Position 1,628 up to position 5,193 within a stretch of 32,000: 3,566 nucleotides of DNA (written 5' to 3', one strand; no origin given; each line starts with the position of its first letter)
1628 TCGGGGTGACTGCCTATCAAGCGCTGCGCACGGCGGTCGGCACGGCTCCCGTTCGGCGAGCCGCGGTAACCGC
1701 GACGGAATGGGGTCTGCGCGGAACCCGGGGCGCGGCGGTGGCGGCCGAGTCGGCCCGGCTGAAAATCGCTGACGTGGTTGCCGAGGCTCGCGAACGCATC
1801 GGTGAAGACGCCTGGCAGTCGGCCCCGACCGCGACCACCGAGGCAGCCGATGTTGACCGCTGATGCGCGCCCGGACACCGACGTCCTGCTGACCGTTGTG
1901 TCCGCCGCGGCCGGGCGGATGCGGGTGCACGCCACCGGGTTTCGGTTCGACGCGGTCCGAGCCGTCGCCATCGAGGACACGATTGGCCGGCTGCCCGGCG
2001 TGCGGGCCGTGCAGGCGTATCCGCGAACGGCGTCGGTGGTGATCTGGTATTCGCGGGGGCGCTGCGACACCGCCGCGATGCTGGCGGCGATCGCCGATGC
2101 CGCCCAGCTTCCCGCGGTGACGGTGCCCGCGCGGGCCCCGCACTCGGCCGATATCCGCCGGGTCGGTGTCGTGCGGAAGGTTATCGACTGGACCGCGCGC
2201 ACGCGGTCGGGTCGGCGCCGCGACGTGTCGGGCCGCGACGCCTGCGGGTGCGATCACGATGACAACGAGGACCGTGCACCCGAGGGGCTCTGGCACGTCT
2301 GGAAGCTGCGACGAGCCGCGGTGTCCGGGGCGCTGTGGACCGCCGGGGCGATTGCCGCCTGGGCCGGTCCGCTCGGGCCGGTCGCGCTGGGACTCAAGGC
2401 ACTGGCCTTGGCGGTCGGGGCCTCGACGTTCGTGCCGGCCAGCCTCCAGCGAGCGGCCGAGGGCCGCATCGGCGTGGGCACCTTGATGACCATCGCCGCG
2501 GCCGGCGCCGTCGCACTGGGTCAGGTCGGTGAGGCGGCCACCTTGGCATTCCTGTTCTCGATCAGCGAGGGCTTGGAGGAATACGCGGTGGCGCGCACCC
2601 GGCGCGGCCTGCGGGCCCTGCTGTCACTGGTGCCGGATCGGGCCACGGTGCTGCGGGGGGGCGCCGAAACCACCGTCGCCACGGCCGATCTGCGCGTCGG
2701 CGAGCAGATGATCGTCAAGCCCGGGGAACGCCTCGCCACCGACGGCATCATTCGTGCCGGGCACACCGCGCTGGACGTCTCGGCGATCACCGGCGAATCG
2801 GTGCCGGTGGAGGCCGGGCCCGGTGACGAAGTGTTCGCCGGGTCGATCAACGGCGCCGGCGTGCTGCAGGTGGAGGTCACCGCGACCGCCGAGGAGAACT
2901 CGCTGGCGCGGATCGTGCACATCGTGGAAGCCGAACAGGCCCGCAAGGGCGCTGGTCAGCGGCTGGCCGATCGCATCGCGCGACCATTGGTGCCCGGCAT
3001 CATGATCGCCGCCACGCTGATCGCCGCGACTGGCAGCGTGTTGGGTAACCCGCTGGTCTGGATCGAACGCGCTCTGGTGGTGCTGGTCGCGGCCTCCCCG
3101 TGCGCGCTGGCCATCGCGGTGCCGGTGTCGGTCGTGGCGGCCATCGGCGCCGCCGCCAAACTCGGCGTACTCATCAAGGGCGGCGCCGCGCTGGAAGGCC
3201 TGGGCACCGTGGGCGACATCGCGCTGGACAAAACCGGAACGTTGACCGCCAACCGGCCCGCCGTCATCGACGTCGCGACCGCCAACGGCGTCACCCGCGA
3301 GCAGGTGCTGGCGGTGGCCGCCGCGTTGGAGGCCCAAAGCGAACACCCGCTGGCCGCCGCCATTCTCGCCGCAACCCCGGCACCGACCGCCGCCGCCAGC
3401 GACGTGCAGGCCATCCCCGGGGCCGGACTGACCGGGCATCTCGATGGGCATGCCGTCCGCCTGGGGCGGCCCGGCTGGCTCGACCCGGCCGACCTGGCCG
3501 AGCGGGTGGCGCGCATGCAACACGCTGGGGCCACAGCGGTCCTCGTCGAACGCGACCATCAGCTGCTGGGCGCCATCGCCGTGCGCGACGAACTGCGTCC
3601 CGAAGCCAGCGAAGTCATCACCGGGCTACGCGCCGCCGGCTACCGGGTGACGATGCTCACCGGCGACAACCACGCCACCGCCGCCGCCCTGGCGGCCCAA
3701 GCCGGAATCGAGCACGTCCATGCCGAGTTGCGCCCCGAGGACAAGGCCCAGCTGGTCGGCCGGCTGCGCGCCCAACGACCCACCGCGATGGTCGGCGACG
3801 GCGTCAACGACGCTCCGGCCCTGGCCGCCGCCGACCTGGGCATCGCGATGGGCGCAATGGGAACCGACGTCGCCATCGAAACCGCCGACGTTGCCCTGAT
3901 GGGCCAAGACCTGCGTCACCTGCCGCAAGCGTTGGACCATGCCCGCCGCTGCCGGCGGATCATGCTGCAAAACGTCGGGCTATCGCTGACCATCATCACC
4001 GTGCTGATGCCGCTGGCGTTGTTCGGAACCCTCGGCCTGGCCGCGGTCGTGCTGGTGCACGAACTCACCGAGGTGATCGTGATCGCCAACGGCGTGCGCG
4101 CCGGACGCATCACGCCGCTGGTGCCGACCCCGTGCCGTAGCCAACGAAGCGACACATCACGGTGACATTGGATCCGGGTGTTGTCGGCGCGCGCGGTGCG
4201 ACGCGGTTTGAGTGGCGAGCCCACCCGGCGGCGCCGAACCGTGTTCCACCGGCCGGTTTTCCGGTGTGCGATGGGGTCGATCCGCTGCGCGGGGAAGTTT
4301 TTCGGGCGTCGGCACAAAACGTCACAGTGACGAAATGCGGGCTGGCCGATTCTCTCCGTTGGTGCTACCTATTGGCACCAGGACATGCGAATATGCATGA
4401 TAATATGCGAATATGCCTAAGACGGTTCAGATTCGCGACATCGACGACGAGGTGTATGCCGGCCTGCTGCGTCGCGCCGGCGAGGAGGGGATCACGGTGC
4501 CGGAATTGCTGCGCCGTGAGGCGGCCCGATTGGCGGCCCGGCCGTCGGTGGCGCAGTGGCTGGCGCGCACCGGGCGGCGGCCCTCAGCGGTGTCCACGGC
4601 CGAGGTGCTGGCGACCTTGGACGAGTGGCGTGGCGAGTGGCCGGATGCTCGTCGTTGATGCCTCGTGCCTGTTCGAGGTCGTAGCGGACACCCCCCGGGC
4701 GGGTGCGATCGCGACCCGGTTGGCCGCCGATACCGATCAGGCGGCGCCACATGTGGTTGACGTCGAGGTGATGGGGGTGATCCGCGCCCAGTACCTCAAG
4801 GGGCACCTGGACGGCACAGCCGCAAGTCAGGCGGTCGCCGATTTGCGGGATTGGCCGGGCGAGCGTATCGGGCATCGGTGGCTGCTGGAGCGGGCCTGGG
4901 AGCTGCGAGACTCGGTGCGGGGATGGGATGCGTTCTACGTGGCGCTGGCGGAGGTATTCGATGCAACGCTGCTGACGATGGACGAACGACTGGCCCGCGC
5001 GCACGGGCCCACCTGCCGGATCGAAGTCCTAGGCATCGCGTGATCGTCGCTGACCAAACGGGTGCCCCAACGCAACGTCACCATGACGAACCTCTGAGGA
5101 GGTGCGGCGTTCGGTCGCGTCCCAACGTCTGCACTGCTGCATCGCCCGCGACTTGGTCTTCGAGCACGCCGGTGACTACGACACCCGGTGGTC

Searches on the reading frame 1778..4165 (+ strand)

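Call 31: search_protein_families(library=pfam, proteins=[window:1778-4165:+], max_evalue=0.001)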
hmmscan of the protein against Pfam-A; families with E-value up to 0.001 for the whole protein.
window:1778-4165:+ (795 aa): 4 families
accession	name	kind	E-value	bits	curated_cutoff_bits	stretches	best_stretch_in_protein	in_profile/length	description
PF00122.25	E1-E2_ATPase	-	1.3e-44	152.3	28.1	1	284-461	2-180/181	E1-E2 ATPase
PF00702.32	Hydrolase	-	1.6e-33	117.2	26.4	1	481-686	4-191/191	haloacid dehalogenase-like hydrolase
PF19991.5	HMA_2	-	1.1e-05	25.8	30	1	34-107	4-77/154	Heavy metal associated domain 2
PF12710.13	HAD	-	4.6e-05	24.4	27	1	574-682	50-188/189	haloacid dehalogenase-like hydrolase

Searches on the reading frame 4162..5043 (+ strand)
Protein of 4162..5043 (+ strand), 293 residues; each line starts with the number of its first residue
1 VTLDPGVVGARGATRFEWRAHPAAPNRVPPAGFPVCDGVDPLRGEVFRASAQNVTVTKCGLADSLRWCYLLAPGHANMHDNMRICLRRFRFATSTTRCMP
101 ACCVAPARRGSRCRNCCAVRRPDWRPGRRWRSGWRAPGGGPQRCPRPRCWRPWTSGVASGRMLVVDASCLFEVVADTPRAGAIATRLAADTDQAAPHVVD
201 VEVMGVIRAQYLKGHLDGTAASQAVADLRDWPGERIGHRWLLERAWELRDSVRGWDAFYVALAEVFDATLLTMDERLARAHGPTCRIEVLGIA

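Call 31: search_protein_families(library=pfam, proteins=[window:4162-5043:+], max_evalue=0.001)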
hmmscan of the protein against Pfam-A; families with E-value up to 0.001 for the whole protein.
window:4162-5043:+ (293 aa): 1 family
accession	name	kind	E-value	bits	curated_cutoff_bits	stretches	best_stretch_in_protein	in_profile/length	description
PF01850.27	PIN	-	8.9e-07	30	23.6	1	164-280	2-117/120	PIN domain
